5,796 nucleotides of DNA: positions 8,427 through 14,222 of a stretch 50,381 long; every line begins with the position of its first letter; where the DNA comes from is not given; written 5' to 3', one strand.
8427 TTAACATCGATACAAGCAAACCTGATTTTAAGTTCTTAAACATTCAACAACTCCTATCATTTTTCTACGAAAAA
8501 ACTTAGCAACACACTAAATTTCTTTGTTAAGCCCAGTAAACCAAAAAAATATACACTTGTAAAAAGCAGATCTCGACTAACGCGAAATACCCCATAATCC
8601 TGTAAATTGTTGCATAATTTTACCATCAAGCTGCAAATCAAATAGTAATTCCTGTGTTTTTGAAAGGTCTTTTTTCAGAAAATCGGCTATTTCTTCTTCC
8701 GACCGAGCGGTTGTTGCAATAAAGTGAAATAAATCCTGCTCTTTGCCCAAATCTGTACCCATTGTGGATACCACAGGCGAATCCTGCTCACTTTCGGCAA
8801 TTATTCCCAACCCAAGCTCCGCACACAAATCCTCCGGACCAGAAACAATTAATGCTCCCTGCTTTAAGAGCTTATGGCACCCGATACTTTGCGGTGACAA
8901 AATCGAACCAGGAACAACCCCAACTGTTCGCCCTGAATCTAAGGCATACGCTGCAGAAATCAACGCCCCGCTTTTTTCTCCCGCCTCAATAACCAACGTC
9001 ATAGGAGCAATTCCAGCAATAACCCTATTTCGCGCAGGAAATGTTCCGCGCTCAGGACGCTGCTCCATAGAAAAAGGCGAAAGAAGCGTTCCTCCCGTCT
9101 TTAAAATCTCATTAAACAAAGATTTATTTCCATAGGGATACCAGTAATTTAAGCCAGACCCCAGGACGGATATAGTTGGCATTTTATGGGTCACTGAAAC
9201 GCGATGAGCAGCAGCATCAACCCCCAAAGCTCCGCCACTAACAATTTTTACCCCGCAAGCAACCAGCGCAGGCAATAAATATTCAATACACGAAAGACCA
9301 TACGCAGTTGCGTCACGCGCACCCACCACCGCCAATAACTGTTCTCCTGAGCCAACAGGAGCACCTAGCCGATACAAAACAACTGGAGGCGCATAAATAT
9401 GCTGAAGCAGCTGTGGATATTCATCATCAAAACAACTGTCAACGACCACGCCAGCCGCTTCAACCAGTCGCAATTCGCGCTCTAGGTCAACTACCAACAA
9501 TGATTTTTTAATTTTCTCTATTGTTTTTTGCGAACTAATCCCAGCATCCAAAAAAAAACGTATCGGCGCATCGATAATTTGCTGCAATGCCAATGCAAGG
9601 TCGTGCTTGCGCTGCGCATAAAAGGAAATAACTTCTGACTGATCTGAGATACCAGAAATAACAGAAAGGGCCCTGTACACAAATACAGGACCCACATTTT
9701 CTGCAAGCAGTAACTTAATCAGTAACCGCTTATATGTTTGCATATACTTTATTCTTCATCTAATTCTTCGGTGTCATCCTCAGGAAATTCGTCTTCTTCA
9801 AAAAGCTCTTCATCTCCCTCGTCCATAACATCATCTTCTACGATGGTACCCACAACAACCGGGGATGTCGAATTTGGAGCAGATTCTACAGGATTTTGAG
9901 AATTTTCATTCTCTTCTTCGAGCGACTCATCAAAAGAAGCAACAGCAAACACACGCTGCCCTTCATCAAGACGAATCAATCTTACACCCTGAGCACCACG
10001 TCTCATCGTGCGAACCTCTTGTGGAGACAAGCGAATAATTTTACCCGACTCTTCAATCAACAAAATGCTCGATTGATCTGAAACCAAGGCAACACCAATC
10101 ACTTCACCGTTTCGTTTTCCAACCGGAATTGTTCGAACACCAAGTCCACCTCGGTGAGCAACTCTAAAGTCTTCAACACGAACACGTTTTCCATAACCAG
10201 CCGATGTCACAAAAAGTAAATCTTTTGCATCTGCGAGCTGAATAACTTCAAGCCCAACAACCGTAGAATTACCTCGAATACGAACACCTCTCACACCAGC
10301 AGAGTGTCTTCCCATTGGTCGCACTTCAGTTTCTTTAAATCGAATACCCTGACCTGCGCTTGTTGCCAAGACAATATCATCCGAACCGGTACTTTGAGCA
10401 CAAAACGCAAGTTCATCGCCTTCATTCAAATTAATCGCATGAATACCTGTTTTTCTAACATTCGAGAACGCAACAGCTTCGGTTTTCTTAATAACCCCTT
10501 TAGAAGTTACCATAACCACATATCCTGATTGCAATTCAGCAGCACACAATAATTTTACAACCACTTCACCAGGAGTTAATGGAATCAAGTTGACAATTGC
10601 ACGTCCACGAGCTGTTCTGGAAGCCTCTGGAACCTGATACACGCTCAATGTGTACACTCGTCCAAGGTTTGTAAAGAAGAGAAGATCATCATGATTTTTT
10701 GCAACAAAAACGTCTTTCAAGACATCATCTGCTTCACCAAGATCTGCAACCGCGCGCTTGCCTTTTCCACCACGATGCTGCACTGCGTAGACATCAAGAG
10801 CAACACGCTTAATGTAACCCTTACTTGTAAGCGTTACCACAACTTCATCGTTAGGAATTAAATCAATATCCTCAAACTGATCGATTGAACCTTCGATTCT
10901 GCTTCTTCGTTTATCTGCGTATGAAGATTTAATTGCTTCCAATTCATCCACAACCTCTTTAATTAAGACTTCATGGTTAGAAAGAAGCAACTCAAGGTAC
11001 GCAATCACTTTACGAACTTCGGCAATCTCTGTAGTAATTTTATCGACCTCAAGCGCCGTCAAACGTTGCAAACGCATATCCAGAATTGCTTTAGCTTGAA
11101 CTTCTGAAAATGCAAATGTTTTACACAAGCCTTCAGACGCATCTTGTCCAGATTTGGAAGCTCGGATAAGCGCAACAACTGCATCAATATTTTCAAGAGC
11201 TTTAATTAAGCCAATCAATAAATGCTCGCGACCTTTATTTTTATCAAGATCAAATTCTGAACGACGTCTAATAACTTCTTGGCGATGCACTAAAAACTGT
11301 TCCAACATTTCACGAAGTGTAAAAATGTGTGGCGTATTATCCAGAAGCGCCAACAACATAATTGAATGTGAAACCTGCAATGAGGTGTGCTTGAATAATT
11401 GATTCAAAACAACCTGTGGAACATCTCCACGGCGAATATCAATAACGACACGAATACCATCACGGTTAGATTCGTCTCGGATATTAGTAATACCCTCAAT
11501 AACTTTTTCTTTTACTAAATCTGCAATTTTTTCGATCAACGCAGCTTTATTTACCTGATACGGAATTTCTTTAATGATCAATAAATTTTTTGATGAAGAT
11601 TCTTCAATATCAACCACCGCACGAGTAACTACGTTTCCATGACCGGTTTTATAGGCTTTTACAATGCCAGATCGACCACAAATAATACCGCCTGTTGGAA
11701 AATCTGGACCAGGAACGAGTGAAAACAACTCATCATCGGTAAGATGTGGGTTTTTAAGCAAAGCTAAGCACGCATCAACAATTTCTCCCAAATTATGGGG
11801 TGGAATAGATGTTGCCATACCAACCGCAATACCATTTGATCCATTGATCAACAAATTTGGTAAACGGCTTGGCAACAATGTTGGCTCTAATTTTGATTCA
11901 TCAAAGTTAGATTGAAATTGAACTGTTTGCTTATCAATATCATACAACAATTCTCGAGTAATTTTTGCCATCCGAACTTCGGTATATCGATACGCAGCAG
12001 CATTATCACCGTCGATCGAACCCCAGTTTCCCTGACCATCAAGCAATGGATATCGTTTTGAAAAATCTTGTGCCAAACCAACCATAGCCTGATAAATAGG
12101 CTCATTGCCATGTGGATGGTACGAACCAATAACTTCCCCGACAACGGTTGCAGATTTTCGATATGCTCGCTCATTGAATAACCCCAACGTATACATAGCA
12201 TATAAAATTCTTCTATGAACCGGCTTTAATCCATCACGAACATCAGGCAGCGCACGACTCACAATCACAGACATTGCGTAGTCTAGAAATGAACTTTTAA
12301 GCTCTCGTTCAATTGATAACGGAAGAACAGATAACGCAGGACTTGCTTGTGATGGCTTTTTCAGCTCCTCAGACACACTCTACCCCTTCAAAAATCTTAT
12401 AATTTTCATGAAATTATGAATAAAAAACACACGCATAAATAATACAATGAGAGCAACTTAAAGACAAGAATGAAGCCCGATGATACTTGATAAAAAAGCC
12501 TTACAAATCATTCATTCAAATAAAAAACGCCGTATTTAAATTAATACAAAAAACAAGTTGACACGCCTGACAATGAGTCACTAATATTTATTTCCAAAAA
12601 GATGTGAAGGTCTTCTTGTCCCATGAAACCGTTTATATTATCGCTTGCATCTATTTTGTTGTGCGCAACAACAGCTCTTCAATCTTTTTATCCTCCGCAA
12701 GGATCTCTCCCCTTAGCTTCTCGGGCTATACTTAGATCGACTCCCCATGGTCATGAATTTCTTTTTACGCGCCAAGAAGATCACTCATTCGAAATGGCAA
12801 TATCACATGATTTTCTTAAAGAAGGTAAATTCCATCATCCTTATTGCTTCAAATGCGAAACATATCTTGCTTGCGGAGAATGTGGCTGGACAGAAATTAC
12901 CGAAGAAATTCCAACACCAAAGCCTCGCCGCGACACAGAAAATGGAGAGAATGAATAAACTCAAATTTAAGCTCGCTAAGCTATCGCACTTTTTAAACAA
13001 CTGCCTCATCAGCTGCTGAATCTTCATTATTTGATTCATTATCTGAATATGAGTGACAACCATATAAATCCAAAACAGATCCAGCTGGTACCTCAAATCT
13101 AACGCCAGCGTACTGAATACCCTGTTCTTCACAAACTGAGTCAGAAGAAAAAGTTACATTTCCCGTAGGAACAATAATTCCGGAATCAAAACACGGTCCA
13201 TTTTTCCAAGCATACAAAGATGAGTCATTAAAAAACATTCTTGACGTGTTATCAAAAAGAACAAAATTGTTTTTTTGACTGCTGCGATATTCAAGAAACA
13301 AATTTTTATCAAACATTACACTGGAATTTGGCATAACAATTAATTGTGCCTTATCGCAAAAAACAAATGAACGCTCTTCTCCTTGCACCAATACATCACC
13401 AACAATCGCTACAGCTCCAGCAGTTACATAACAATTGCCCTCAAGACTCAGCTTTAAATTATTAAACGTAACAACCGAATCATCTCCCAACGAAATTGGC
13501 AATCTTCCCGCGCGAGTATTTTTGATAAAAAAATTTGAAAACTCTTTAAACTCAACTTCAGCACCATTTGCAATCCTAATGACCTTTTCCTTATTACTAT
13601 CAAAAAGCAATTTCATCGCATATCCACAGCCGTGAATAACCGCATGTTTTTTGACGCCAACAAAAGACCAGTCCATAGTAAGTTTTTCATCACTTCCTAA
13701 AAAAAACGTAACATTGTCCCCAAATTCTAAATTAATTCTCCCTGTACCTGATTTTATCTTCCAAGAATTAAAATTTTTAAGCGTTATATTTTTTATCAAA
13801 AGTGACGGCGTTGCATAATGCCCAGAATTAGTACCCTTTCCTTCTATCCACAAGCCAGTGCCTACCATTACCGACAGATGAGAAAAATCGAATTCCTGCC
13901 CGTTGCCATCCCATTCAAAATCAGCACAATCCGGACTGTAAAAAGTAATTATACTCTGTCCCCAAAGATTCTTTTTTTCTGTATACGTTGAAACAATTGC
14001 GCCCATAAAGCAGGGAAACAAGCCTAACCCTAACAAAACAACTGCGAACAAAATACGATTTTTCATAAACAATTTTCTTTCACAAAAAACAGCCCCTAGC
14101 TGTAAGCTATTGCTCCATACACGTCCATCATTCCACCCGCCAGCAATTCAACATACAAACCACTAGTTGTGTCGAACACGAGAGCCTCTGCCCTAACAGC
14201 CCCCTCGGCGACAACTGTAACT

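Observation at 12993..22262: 9.3-kb array of four co-oriented paralogous secreted repeat proteins (359/728/927/936 aa) with no translocator domain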

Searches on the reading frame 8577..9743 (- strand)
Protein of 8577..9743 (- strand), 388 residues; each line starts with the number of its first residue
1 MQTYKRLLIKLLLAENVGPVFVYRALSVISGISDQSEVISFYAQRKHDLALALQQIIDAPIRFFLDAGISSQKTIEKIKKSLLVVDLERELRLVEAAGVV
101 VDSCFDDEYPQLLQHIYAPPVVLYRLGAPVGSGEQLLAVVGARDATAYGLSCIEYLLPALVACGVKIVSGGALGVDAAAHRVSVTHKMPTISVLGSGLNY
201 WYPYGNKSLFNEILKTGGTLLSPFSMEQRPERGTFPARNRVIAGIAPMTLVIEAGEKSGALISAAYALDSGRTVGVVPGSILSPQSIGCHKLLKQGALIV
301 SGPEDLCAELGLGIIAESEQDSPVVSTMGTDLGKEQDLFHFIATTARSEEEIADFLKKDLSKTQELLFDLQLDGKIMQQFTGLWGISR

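Call 25: search_protein_families(library=pfam, proteins=[window:8577-9743:-], max_evalue=0.001)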
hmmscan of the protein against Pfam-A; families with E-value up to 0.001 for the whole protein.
window:8577-9743:- (388 aa): 1 family
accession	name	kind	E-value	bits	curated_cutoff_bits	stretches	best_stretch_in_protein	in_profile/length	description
PF02481.21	DNA_processg_A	-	1.1e-64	217.9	29.6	1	101-300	9-210/212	DNA recombination-mediator protein A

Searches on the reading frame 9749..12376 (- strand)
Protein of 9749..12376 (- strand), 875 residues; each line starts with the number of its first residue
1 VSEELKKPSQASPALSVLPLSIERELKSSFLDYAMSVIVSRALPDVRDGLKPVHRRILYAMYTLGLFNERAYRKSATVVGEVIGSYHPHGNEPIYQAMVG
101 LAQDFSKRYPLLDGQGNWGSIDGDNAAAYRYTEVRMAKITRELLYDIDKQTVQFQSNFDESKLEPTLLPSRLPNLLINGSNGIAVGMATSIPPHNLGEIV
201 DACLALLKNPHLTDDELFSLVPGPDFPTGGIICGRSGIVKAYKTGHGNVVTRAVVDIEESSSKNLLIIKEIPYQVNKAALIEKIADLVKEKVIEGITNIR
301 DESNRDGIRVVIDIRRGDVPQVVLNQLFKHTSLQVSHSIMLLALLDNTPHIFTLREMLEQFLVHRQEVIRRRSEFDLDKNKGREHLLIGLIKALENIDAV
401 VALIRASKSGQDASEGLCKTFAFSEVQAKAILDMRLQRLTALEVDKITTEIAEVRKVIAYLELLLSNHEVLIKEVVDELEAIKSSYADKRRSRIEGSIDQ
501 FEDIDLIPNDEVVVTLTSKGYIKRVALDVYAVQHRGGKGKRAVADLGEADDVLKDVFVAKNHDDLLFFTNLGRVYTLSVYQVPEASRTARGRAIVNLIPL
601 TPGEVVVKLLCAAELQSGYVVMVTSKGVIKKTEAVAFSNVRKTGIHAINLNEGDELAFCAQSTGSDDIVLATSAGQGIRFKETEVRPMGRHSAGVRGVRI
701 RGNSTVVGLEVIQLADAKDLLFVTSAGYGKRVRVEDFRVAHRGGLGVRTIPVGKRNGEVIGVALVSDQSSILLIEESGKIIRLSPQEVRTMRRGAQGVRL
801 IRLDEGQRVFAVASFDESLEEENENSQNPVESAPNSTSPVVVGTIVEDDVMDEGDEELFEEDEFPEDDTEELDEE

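Call 48: find_homologous_proteins(query=window:9749-12376:-, max_evalue=1e-100)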
Query window:9749-12376:- (875 aa): 8000 proteins with E <= 1e-100 among 8000 candidates; the best 120 are listed.
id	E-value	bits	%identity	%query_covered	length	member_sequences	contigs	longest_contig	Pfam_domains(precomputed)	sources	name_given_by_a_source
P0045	0.0e+0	1909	100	100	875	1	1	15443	PF00521.27,PF03989.19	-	-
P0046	0.0e+0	1907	100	100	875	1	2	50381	PF00521.27,PF03989.19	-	-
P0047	0.0e+0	1900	100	100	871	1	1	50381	PF00521.27,PF03989.19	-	-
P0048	0.0e+0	1795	93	97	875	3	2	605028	PF00521.27,PF03989.19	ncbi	-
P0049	0.0e+0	1660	87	99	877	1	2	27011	PF00521.27,PF03989.19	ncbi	-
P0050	0.0e+0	1658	87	99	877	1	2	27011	PF00521.27,PF03989.19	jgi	jgi:DNA gyrase subunit A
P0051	0.0e+0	1651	86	99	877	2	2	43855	PF00521.27,PF03989.19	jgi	-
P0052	0.0e+0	1632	88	94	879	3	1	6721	PF00521.27,PF03989.19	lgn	-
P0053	0.0e+0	1617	86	97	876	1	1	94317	PF00521.27,PF03989.19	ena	-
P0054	0.0e+0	1588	86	94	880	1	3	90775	PF00521.27,PF03989.19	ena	-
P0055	0.0e+0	1584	86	95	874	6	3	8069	PF00521.27,PF03989.19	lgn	-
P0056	0.0e+0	1573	84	95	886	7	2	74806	PF00521.27,PF03989.19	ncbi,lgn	-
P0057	0.0e+0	1379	73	96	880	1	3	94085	PF00521.27,PF03989.19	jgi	jgi:DNA gyrase subunit A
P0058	0.0e+0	1313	72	93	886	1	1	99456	PF00521.27,PF03989.19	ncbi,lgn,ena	-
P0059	0.0e+0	1284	70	93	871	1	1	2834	PF00521.27,PF03989.19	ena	-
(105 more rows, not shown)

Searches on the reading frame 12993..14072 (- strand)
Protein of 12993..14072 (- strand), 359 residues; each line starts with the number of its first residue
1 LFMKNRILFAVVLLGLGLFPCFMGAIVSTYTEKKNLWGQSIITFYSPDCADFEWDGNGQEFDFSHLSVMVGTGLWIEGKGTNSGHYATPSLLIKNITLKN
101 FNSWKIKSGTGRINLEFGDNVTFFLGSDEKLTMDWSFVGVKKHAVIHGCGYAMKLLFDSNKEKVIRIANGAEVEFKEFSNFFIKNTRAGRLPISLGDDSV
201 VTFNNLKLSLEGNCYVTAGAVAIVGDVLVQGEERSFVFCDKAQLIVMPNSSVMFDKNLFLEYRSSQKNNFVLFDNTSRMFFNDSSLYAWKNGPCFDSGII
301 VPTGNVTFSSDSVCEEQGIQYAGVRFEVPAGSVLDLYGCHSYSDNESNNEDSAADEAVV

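Call 3: search_protein_families(library=pfam, proteins=[window:12993-14072:-], max_evalue=1)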
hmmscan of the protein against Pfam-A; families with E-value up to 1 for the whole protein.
window:12993-14072:- (359 aa): 1 family
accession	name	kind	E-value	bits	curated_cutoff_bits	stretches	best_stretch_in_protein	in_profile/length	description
PF12681.13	Glyoxalase_2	-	0.16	12.3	30.1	0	31-49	90-108/118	Glyoxalase-like domain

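Call 4: search_protein_families(library=ncbifam, proteins=[window:12993-14072:-], max_evalue=1)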
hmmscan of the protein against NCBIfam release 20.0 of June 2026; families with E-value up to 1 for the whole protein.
window:12993-14072:- (359 aa): 0 families

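Call 79: find_related_loci(query=A4, collection=metagenome_contigs, flank=3000)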
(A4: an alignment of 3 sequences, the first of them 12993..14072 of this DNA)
Query A4 (359 aa) in metagenome_contigs; peptide patterns used: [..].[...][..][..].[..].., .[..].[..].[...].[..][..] (x = any residue, [..] = any of these).
172 stretches matched a pattern, but none encodes a relative of the query by tblastn (E <= 1e-3).
